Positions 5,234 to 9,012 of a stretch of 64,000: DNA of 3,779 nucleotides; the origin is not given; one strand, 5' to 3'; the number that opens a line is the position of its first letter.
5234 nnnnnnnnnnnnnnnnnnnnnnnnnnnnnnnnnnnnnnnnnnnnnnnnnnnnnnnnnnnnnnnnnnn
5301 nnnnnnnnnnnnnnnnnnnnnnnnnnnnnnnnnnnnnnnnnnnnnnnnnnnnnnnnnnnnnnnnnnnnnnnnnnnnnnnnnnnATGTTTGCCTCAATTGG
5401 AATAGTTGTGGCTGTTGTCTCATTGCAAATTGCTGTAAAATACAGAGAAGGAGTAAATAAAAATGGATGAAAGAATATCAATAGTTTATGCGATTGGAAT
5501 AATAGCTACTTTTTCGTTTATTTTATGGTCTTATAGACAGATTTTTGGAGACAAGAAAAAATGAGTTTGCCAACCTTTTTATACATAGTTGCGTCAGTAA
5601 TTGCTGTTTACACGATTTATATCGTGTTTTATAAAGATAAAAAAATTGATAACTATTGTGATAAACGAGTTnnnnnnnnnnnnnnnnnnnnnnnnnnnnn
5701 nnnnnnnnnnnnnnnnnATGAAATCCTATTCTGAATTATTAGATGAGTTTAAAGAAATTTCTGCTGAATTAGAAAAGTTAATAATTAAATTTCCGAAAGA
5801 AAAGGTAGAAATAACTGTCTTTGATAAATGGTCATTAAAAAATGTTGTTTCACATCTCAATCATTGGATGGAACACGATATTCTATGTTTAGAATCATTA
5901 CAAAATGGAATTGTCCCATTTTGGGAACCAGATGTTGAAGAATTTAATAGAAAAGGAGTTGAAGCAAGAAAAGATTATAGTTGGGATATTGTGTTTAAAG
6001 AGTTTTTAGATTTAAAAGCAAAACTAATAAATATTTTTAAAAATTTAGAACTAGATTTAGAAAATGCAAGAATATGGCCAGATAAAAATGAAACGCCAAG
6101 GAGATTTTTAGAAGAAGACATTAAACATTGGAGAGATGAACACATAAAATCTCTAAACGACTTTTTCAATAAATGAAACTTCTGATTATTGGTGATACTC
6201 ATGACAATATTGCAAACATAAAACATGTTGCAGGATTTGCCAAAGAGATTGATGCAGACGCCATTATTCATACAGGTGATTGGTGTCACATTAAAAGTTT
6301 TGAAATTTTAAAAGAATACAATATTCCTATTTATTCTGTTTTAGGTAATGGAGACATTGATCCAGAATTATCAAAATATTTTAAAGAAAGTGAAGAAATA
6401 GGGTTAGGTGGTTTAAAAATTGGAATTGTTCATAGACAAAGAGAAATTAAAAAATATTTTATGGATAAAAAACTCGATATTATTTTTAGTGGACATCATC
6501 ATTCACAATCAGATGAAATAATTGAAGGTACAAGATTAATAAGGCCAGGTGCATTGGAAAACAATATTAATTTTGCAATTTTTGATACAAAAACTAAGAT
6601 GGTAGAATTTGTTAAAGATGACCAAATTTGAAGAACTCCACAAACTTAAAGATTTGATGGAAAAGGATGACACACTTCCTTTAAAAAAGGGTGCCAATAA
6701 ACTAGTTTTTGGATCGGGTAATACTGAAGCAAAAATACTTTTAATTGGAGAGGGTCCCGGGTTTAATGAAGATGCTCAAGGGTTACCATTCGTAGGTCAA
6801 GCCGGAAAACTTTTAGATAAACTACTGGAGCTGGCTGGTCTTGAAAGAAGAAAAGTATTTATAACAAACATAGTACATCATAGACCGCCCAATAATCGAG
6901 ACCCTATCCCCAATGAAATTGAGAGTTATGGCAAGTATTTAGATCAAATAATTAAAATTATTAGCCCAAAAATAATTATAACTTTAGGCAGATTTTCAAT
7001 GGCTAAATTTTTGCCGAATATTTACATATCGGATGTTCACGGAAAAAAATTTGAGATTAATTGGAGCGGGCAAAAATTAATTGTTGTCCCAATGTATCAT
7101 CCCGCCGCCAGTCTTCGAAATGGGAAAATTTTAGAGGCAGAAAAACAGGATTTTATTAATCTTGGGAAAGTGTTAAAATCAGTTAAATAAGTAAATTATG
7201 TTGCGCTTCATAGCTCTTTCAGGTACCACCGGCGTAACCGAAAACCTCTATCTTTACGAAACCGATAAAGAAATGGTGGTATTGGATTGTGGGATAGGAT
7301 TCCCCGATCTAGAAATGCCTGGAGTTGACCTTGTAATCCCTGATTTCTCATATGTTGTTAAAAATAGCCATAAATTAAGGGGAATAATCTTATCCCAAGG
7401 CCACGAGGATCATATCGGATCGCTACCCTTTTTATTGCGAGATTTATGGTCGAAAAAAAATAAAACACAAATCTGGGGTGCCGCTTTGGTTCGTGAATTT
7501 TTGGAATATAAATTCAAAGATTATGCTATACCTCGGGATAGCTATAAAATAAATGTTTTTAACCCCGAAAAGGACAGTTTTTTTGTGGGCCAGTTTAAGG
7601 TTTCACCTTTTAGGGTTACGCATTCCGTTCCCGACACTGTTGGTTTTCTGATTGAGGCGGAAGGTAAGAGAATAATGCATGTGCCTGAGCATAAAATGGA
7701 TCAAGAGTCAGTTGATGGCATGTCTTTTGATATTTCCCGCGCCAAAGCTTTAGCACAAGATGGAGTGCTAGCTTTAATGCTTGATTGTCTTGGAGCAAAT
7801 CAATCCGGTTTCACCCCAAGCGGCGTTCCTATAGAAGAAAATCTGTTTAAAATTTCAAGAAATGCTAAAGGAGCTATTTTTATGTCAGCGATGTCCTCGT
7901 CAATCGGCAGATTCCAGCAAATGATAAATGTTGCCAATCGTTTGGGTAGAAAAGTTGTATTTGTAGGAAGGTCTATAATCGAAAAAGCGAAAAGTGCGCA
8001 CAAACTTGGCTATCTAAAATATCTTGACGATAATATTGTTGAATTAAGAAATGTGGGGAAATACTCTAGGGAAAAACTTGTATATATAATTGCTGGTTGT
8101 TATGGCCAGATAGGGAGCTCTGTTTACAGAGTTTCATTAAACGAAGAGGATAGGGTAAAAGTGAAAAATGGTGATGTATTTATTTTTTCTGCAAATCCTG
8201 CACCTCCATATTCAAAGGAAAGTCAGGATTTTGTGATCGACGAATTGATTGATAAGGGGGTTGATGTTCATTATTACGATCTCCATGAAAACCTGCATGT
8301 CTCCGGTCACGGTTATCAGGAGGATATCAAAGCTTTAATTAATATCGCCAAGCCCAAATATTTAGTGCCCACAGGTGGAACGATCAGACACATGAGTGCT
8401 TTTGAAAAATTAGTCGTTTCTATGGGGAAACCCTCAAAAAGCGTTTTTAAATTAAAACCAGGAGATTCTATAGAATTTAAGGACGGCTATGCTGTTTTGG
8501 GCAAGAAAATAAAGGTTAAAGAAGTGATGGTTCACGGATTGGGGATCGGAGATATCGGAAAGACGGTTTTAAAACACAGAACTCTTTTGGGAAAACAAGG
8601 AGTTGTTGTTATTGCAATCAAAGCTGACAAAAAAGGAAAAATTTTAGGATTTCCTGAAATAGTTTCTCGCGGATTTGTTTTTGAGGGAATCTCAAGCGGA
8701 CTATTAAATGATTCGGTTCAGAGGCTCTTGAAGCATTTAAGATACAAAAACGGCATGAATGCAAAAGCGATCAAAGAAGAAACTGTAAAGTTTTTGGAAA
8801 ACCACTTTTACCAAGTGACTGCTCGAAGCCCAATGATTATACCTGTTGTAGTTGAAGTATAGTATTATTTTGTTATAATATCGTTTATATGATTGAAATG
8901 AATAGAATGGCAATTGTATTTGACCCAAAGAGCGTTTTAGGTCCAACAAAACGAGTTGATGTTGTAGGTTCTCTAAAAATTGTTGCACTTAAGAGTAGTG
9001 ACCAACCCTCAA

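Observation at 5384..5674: Three translationally coupled mini-ORFs encoding 28/33/37-aa single-TM peptides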

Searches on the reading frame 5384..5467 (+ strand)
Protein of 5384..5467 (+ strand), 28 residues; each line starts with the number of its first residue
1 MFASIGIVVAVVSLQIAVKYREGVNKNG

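Call 15: search_protein_families(library=pfam, max_evalue=10, proteins=[window:5384-5467:+])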
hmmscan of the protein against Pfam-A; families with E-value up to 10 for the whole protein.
seq(28 aa): 1 family
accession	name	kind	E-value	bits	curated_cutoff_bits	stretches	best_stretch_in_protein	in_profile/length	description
PF16080.10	Phage_holin_2_3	-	0.041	14.3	28.8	1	5-21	30-46/56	Bacteriophage holin family HP1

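Call 16: search_protein_families(library=ncbifam, max_evalue=10, proteins=[window:5384-5467:+])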
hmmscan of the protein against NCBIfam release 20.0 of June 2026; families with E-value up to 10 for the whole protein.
seq(28 aa): 0 families

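Call 54: search_protein_families(library=phrogs, max_evalue=1, proteins=[window:5384-5467:+])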
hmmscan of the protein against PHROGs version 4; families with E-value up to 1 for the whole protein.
seq(28 aa): 0 families

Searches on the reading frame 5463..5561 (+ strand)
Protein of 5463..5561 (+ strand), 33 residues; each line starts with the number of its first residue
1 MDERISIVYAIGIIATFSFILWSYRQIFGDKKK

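Call 15: search_protein_families(library=pfam, max_evalue=10, proteins=[window:5463-5561:+])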
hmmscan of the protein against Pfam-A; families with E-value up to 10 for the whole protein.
seq(33 aa): 0 families

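Call 16: search_protein_families(library=ncbifam, max_evalue=10, proteins=[window:5463-5561:+])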
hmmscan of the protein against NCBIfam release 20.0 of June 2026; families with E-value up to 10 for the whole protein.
seq(33 aa): 1 family
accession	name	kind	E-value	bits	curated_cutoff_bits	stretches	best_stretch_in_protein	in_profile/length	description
TIGR02973.1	nitrate_rd_NapE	equivalog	0.0065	16.6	68.8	1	8-29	18-39/42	periplasmic nitrate reductase, NapE protein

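Call 54: search_protein_families(library=phrogs, max_evalue=1, proteins=[window:5463-5561:+])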
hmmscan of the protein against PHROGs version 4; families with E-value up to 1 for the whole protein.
seq(33 aa): 1 family
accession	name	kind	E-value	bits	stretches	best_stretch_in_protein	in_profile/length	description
phrog_12200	-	unknown function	0.2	12.4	1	3-23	9-29/53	-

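Call 81: search_protein_families(library=padloc, max_evalue=1, proteins=[window:5463-5561:+])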
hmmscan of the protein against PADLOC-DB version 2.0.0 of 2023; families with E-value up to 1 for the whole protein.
seq(33 aa): 0 families

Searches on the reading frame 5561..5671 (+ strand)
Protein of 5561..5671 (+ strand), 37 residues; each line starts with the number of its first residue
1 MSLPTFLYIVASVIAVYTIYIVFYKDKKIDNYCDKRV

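Call 15: search_protein_families(library=pfam, max_evalue=10, proteins=[window:5561-5671:+])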
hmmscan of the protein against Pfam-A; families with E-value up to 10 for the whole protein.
seq(37 aa): 1 family
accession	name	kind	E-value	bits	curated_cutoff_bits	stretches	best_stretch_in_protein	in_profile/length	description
PF12669.12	FeoB_associated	-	0.16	12.7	27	1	8-29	3-26/44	FeoB-associated Cys-rich membrane protein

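Call 16: search_protein_families(library=ncbifam, max_evalue=10, proteins=[window:5561-5671:+])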
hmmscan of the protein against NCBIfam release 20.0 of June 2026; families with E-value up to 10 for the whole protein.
seq(37 aa): 2 families
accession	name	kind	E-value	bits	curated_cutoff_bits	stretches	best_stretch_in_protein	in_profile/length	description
NF047374.1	CD_typeI_toxin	equivalog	0.0087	16.4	60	1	7-28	6-30/51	type I toxin-antitoxin system toxin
TIGR01432.1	QOXA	equivalog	0.016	14.5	240.95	1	3-32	37-67/227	cytochrome aa3 quinol oxidase subunit II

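Call 54: search_protein_families(library=phrogs, max_evalue=1, proteins=[window:5561-5671:+])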
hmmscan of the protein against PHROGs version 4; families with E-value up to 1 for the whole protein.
seq(37 aa): 2 families
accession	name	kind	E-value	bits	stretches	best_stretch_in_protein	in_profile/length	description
phrog_29486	-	unknown function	0.019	16.1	1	6-34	5-33/62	-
phrog_23029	-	unknown function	0.079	13.8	1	11-32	62-85/196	-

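Call 81: search_protein_families(library=padloc, max_evalue=1, proteins=[window:5561-5671:+])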
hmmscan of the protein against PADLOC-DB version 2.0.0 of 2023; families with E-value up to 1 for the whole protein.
seq(37 aa): 0 families

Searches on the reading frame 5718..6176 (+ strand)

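Call 7: search_protein_families(library=pfam, proteins=[window:5718-6176:+])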
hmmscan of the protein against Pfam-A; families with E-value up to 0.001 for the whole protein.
window:5718-6176:+ (152 aa): 0 families

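Call 15: search_protein_families(library=pfam, max_evalue=10, proteins=[window:5718-6176:+])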
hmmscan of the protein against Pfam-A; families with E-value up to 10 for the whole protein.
window:5718-6176:+ (152 aa): 2 families
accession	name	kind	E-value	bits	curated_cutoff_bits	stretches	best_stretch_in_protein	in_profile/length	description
PF08020.16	DUF1706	-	0.0066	16.8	24.2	1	3-109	6-122/166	Protein of unknown function (DUF1706)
PF12867.12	DinB_2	-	0.028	15.3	24.8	1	15-128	6-111/128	DinB superfamily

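Call 16: search_protein_families(library=ncbifam, max_evalue=10, proteins=[window:5718-6176:+])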
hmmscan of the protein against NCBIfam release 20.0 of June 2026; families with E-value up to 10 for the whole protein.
window:5718-6176:+ (152 aa): 1 family
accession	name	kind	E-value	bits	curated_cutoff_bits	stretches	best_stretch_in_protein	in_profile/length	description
TIGR03084.1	TIGR03084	hypoth_equivalog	0.047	13.3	247.95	1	6-107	2-106/253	TIGR03084 family metal-binding protein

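Call 81: search_protein_families(library=padloc, max_evalue=1, proteins=[window:5718-6176:+])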
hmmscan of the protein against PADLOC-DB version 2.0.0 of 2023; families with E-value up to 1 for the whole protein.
window:5718-6176:+ (152 aa): 0 families

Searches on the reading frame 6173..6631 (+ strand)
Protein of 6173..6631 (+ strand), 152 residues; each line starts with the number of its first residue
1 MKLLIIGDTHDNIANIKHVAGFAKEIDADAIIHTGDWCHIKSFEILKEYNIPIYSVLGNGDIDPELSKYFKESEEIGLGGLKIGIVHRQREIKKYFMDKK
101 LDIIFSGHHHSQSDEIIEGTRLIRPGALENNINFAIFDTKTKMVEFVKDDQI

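Call 7: search_protein_families(library=pfam, proteins=[window:6173-6631:+])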
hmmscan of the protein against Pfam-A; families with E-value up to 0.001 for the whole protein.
window:6173-6631:+ (152 aa): 3 families
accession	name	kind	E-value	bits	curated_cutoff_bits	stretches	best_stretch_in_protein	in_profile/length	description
PF12850.12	Metallophos_2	-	8.5e-25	88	27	1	1-141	1-153/154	Calcineurin-like phosphoesterase superfamily domain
PF00149.33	Metallophos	-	1.1e-10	42.7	21.5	1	1-72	1-82/191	Calcineurin-like phosphoesterase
PF14582.11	Metallophos_3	-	4.7e-06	26.6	28.2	0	97-146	207-256/259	Metallophosphoesterase, calcineurin superfamily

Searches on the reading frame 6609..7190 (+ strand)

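Call 7: search_protein_families(library=pfam, proteins=[window:6609-7190:+])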
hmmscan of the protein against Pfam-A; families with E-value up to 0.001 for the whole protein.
window:6609-7190:+ (193 aa): 1 family
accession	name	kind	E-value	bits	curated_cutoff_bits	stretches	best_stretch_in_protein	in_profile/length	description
PF03167.25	UDG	-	3.2e-31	108.8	24.3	1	34-173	1-127/141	Uracil DNA glycosylase superfamily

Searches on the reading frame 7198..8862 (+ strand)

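Call 7: search_protein_families(library=pfam, proteins=[window:7198-8862:+])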
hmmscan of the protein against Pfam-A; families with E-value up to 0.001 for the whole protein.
window:7198-8862:+ (554 aa): 5 families
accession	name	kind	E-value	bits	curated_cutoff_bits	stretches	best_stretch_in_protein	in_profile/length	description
PF22505.1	RNase_J_b_CASP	-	1.8e-24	86.4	27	1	225-340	2-117/126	Ribonuclease J, beta-CASP domain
PF17770.6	RNase_J_C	-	9e-17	62.4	23.8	1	457-554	1-102/102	Ribonuclease J C-terminal domain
PF12706.13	Lactamase_B_2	-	3.9e-11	43.4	27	1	48-166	14-144/200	Beta-lactamase superfamily domain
PF07521.17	RMMBL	-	1.8e-08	34.7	21.6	1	362-411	8-58/63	Zn-dependent metallo-hydrolase RNA specificity domain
PF00753.33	Lactamase_B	-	1.7e-05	25.3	22.7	1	13-159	4-144/196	Metallo-beta-lactamase superfamily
